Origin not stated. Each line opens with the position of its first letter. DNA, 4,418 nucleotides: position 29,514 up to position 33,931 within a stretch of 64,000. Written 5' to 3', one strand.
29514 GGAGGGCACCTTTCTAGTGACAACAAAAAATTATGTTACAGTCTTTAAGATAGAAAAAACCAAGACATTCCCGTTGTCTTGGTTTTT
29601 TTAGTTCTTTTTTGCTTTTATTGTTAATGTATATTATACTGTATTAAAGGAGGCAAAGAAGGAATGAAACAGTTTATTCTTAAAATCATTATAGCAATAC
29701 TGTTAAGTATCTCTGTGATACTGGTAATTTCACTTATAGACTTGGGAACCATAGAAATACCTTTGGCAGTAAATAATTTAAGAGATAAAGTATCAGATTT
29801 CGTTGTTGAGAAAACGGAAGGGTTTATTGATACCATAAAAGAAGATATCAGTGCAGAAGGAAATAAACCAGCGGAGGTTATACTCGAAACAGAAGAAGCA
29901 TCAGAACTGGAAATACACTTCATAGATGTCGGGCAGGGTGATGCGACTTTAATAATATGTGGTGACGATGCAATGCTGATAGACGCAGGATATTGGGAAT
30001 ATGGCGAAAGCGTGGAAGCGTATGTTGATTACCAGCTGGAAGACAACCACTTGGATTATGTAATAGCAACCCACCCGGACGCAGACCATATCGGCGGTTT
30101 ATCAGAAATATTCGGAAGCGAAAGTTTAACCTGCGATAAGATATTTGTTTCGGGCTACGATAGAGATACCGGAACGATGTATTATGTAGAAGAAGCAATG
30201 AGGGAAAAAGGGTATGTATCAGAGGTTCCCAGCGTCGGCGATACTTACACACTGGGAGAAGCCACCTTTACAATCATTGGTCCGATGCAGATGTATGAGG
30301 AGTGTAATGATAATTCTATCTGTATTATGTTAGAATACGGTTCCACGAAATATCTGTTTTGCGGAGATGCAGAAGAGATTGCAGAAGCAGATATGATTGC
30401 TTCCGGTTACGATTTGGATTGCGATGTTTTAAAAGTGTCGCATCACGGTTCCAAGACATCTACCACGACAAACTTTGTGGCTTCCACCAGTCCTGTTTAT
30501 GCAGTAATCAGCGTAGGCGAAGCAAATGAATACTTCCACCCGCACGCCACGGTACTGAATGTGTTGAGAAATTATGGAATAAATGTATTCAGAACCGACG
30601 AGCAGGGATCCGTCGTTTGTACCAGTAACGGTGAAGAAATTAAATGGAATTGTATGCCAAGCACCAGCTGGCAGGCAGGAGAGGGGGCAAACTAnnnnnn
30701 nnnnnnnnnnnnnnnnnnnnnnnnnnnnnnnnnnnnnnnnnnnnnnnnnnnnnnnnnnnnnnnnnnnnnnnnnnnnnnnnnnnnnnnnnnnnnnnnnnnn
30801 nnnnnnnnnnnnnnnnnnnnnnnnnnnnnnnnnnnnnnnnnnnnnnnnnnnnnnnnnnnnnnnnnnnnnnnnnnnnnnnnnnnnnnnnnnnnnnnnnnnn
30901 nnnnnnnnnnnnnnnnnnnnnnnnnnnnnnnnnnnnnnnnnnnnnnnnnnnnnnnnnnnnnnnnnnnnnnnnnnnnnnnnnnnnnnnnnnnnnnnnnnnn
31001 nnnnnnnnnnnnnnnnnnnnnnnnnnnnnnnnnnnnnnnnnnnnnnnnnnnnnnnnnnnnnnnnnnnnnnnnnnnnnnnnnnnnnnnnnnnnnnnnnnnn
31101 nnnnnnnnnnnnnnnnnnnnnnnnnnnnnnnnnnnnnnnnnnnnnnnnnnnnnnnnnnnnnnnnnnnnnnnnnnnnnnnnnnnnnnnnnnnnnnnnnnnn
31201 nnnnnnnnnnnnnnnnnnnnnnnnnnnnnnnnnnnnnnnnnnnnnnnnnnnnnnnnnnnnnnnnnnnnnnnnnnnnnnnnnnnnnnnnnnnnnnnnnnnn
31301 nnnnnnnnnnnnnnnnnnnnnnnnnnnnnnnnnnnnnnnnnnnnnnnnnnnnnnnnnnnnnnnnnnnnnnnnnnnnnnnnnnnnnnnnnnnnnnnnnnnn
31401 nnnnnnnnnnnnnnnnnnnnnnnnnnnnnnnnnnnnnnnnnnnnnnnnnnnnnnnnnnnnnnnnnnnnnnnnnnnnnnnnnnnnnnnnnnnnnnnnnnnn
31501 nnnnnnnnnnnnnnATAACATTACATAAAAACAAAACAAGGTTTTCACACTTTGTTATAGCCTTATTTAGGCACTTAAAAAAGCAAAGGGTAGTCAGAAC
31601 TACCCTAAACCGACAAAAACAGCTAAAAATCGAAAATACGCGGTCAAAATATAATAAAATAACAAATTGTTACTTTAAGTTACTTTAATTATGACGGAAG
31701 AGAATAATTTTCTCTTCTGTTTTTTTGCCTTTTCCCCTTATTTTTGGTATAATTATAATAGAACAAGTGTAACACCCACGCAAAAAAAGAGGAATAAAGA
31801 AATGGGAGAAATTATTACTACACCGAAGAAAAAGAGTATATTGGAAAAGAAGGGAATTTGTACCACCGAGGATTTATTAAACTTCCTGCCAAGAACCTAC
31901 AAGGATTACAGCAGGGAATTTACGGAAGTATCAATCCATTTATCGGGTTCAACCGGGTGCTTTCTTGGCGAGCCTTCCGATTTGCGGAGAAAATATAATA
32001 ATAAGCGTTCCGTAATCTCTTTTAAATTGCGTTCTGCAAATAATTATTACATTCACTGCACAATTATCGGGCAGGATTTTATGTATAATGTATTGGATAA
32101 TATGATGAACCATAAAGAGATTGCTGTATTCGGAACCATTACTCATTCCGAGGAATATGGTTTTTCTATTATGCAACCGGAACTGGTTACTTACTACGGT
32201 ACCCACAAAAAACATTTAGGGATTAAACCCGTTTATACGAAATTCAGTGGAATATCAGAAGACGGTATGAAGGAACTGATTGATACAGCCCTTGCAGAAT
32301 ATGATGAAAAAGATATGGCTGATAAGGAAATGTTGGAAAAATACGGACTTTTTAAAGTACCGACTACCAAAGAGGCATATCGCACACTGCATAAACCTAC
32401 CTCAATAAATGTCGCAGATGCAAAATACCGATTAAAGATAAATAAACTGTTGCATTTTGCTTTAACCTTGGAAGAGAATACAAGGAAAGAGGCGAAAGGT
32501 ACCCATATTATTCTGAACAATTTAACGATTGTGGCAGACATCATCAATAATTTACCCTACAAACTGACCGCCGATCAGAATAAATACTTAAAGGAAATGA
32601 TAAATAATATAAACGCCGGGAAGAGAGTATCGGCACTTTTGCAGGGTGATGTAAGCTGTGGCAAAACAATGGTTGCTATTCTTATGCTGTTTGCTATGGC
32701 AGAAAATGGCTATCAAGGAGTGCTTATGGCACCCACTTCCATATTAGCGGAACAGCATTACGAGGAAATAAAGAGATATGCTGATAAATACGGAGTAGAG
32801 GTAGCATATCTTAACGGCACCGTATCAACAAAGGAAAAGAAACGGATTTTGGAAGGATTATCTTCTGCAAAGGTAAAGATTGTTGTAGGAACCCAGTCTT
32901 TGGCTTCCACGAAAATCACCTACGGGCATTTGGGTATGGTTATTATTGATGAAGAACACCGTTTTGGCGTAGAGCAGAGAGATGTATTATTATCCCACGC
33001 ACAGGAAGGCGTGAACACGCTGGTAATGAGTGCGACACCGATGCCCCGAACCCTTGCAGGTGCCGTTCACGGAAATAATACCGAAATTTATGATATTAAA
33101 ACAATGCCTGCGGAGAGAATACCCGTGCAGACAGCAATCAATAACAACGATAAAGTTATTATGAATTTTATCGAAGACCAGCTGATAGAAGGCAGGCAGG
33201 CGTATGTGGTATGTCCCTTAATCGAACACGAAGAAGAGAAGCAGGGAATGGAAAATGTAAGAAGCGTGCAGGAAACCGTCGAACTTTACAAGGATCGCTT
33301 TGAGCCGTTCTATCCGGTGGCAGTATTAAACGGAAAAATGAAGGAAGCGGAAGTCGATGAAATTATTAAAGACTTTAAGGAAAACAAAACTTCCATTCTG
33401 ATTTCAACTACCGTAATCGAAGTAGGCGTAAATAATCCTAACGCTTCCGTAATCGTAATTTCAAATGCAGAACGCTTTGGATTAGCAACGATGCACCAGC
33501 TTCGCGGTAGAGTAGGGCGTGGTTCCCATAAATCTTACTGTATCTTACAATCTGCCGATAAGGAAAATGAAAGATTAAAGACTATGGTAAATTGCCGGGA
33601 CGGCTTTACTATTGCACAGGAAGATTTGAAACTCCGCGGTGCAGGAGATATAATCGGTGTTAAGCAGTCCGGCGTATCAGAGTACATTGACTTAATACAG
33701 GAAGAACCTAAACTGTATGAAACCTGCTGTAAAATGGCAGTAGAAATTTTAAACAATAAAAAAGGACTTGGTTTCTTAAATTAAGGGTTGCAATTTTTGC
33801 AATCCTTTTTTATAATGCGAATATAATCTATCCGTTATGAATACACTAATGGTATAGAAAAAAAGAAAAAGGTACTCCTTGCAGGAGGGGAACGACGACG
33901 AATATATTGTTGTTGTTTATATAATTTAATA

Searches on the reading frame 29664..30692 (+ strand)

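Call 41: search_protein_families(library=pfam, proteins=[window:29664-30692:+], max_evalue=0.001)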
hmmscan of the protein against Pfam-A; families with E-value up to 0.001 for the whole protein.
window:29664-30692:+ (343 aa): 3 families
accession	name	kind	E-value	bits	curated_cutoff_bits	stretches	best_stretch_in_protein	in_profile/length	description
PF00753.33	Lactamase_B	-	5.4e-17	62.8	22.7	1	88-285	2-195/196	Metallo-beta-lactamase superfamily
PF19583.5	ODP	-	0.0005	20.4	27.2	1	94-152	5-63/194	ODP family beta lactamase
PF12706.13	Lactamase_B_2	-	0.00051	20.1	27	1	125-253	25-159/200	Beta-lactamase superfamily domain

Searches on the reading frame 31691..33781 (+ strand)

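Call 41: search_protein_families(library=pfam, proteins=[window:31691-33781:+], max_evalue=0.001)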
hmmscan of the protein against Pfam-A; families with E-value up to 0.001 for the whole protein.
window:31691-33781:+ (697 aa): 7 families
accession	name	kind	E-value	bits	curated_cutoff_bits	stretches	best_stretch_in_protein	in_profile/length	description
PF00270.35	DEAD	-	4.5e-25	88.8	26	1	301-454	5-163/167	DEAD/DEAH box helicase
PF00271.37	Helicase_C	-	6.5e-23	81.5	23.5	1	509-610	8-108/110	Helicase conserved C-terminal domain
PF04851.21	ResIII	-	2.6e-12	47.4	22.5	1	291-450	3-162/164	Type III restriction enzyme, res subunit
PF17191.10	RecG_wedge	-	6.5e-12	45.8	23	1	45-201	10-159/162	RecG wedge domain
PF00176.29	SNF2-rel_dom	-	2.6e-08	33.7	24.9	1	306-455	15-168/290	SNF2-related domain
PF19833.4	RecG_dom3_C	-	7.4e-07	29.6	26.8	1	636-687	2-55/87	ATP-dependent DNA helicase RecG, domain 3, C-terminal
PF22590.2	Cas3-like_C_2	-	0.00079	20.1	27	0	521-611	10-104/106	CRISPR-associated nuclease/helicase Cas3, C-terminal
